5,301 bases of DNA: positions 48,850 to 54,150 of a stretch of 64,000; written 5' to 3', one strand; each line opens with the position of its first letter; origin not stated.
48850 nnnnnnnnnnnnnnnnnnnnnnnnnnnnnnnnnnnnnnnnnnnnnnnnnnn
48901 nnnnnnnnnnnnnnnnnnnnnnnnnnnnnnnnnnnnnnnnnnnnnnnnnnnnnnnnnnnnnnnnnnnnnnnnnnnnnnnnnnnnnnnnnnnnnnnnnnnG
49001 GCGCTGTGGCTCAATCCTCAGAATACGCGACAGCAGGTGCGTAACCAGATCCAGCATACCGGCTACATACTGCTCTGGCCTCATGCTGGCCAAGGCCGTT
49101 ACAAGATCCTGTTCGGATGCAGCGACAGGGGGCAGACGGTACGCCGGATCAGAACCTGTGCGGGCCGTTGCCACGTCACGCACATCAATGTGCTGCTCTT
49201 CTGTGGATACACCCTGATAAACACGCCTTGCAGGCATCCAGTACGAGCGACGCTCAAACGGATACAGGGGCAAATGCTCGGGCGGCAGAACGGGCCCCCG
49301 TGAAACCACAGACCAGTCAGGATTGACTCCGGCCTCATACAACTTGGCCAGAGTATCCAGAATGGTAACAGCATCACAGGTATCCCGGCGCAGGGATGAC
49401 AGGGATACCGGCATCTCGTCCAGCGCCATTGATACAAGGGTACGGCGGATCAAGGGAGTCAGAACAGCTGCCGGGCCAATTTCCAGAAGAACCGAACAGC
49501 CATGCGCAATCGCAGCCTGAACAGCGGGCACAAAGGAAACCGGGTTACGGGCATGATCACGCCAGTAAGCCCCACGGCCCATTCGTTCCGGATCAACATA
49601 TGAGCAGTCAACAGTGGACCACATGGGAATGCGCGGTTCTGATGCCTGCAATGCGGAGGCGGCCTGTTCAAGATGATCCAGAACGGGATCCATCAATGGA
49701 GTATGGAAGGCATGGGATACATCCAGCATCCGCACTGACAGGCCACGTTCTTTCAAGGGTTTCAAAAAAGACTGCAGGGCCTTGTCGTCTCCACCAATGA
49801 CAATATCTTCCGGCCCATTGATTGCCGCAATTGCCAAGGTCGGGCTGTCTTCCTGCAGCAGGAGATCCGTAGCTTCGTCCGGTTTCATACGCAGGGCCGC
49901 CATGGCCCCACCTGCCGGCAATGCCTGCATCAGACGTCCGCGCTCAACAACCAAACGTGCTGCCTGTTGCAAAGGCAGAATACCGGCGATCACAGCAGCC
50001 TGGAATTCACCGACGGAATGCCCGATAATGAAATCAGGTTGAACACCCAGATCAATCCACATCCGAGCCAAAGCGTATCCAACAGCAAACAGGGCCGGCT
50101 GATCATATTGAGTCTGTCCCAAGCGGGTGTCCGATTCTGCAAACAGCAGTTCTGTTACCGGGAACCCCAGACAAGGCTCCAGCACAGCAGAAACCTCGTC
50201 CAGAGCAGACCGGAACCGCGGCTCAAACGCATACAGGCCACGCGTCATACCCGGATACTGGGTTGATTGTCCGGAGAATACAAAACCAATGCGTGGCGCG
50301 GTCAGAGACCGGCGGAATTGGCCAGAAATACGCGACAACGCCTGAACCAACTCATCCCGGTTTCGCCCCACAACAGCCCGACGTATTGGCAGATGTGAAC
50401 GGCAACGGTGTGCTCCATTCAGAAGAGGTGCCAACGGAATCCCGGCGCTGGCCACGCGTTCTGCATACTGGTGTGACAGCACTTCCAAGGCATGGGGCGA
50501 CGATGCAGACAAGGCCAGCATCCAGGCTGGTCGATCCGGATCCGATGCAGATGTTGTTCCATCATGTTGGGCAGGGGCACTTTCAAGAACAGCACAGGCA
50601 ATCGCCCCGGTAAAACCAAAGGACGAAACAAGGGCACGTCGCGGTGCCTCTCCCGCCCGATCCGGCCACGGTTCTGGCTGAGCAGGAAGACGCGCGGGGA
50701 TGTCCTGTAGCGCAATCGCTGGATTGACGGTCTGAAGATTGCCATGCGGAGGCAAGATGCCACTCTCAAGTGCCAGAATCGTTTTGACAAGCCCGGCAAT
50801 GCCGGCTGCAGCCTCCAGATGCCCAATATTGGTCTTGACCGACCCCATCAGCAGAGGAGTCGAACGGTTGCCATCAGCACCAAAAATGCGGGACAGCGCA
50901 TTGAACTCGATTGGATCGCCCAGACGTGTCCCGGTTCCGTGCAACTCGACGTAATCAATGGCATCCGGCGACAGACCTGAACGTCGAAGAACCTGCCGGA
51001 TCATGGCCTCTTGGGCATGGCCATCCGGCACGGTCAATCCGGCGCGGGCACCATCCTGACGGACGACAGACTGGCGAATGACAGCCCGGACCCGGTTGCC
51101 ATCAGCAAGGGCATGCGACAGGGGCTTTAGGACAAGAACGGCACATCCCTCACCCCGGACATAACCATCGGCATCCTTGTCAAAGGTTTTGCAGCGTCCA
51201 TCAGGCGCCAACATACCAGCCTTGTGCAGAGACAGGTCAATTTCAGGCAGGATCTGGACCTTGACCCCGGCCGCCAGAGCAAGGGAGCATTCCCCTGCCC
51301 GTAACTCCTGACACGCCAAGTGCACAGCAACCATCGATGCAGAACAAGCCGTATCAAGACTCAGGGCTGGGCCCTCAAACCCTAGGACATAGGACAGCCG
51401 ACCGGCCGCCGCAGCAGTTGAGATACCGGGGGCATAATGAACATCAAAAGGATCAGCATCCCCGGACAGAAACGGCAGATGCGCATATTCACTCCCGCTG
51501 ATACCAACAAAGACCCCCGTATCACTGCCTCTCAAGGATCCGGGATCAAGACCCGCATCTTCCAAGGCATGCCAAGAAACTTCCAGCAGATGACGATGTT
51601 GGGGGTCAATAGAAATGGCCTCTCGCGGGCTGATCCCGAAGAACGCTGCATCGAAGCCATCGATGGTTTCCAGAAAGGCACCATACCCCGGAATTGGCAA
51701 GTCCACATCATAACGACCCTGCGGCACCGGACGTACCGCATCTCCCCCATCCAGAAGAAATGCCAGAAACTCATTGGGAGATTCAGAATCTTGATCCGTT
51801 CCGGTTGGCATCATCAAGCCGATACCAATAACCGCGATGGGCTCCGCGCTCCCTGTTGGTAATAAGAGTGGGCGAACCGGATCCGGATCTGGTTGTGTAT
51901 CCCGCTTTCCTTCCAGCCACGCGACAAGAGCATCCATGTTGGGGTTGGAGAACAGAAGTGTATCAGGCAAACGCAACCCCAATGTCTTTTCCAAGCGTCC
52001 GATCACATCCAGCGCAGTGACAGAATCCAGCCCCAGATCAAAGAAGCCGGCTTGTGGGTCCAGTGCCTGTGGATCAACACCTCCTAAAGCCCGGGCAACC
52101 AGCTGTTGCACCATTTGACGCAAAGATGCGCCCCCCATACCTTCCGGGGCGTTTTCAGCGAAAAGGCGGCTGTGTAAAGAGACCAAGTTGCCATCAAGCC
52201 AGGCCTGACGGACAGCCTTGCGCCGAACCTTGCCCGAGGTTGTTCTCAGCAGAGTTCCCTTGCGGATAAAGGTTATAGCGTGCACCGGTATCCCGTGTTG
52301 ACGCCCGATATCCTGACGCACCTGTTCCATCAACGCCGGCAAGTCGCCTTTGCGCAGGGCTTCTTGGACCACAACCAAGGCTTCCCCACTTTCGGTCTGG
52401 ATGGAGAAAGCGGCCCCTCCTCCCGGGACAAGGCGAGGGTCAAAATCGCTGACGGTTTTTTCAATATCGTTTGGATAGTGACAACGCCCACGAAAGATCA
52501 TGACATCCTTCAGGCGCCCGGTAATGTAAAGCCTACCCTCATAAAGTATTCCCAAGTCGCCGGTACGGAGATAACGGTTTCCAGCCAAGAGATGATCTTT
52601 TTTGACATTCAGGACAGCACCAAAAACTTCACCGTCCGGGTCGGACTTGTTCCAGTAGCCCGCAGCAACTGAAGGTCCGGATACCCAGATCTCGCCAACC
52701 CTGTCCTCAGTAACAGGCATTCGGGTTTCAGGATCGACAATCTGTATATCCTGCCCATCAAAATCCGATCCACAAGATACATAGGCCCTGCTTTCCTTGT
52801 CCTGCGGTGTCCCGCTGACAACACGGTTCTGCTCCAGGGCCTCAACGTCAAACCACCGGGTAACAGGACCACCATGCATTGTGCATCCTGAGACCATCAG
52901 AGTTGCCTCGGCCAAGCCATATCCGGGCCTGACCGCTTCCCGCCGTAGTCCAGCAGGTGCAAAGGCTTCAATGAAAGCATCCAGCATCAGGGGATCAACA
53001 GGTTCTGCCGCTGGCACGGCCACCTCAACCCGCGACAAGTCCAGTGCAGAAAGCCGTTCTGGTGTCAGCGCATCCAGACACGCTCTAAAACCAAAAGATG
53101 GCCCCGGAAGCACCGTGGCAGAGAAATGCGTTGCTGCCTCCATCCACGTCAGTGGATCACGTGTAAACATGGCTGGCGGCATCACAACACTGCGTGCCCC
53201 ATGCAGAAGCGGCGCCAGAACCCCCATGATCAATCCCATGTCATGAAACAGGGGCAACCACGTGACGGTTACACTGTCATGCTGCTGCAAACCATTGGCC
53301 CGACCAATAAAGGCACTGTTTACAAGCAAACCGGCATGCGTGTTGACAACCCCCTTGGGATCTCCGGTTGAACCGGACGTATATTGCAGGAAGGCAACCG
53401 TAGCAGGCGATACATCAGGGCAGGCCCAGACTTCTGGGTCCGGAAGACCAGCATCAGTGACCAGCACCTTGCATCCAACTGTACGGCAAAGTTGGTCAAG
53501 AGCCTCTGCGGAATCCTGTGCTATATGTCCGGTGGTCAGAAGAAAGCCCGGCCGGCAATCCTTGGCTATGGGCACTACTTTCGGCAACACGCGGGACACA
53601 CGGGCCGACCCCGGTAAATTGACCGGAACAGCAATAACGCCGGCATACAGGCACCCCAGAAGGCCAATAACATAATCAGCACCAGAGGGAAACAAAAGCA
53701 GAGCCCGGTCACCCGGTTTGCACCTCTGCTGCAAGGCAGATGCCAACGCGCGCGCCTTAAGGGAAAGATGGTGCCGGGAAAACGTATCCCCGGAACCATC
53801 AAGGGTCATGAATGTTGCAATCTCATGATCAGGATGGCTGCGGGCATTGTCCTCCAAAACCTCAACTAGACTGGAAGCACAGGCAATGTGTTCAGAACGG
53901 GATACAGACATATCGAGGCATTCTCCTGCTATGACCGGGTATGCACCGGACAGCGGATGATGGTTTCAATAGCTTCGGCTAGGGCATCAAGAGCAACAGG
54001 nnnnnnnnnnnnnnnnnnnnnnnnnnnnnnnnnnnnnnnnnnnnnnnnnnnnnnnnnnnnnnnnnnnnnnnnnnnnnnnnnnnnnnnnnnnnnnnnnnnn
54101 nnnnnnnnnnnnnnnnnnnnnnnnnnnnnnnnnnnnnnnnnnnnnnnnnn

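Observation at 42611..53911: Yersiniabactin/pyochelin-type assembly line primed by a fatty acyl-AMP ligase instead of an aryl acid: predicted lipo-tris-thiazol(id)ine metallophore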

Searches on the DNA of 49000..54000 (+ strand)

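Call 10: search_dna_similar(query=window:49000-54000:+, collection=ecoli_genomes, mode=near, max_rows=10)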
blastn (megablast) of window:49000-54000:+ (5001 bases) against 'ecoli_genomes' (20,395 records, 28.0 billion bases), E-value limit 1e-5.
No match.

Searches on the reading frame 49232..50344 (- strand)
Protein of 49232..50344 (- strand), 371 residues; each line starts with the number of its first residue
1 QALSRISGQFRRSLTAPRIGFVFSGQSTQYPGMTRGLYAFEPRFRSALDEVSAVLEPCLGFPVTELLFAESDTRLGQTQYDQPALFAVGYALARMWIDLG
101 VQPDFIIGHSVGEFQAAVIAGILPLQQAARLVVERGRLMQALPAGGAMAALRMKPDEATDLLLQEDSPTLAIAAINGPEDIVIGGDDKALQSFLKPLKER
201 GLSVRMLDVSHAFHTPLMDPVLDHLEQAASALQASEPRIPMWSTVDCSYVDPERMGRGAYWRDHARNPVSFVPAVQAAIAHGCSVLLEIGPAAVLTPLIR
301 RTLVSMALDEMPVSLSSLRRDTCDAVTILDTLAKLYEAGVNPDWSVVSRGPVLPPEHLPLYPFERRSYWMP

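Call 6: search_protein_families(library=pfam, proteins=[window:49232-50344:-], max_evalue=0.01)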
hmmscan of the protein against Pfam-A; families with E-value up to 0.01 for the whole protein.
window:49232-50344:- (371 aa): 1 family
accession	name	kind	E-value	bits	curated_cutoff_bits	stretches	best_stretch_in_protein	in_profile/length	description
PF00698.26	Acyl_transf_1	-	3.6e-61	207.8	32.7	1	21-341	2-318/319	Acyl transferase domain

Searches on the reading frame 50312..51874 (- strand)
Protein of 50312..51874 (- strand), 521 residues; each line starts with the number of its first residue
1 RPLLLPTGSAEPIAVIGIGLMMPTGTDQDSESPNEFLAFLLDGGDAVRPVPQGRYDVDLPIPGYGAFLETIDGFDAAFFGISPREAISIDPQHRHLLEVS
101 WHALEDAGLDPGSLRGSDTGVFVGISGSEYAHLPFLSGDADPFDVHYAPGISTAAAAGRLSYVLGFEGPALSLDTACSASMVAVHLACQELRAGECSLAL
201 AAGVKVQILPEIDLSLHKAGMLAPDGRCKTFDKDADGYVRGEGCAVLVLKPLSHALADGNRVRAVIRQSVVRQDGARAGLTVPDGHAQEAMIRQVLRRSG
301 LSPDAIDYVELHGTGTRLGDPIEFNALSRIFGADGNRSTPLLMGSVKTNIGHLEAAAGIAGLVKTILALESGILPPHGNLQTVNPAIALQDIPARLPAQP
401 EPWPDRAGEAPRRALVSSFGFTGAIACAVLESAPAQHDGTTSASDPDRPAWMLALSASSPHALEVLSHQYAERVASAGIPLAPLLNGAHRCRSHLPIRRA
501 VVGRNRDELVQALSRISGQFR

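Call 6: search_protein_families(library=pfam, proteins=[window:50312-51874:-], max_evalue=0.01)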
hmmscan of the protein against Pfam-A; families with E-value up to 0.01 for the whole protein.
window:50312-51874:- (521 aa): 5 families
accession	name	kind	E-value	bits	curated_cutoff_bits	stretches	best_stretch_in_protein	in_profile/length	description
PF00109.32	ketoacyl-synt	-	5.2e-78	262.6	20.8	1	11-255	2-252/252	Beta-ketoacyl synthase, N-terminal domain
PF02801.28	Ketoacyl-synt_C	-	3.4e-41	140.4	20.8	1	264-380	2-118/119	Beta-ketoacyl synthase, C-terminal domain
PF16197.11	KAsynt_C_assoc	-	3.7e-08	34.2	33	1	384-498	2-107/111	Ketoacyl-synthetase C-terminal extension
PF22621.2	CurL-like_PKS_C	-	7.4e-07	29.5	27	1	452-513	2-64/64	CurL-like, PKS C-terminal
PF00108.29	Thiolase_N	-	0.0005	20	26.4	1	167-204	75-112/260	Thiolase, N-terminal domain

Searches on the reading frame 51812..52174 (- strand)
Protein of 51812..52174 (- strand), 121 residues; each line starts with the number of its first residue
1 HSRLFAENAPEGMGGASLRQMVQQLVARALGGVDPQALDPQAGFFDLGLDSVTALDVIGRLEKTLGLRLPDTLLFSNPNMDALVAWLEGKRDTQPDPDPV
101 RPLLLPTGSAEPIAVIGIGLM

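Call 6: search_protein_families(library=pfam, proteins=[window:51812-52174:-], max_evalue=0.01)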
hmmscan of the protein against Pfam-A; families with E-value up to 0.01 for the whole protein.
window:51812-52174:- (121 aa): 1 family
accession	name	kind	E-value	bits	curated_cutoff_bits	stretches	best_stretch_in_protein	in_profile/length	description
PF00550.31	PP-binding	-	8.4e-17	61.6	20.8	1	22-87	3-67/67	Phosphopantetheine attachment site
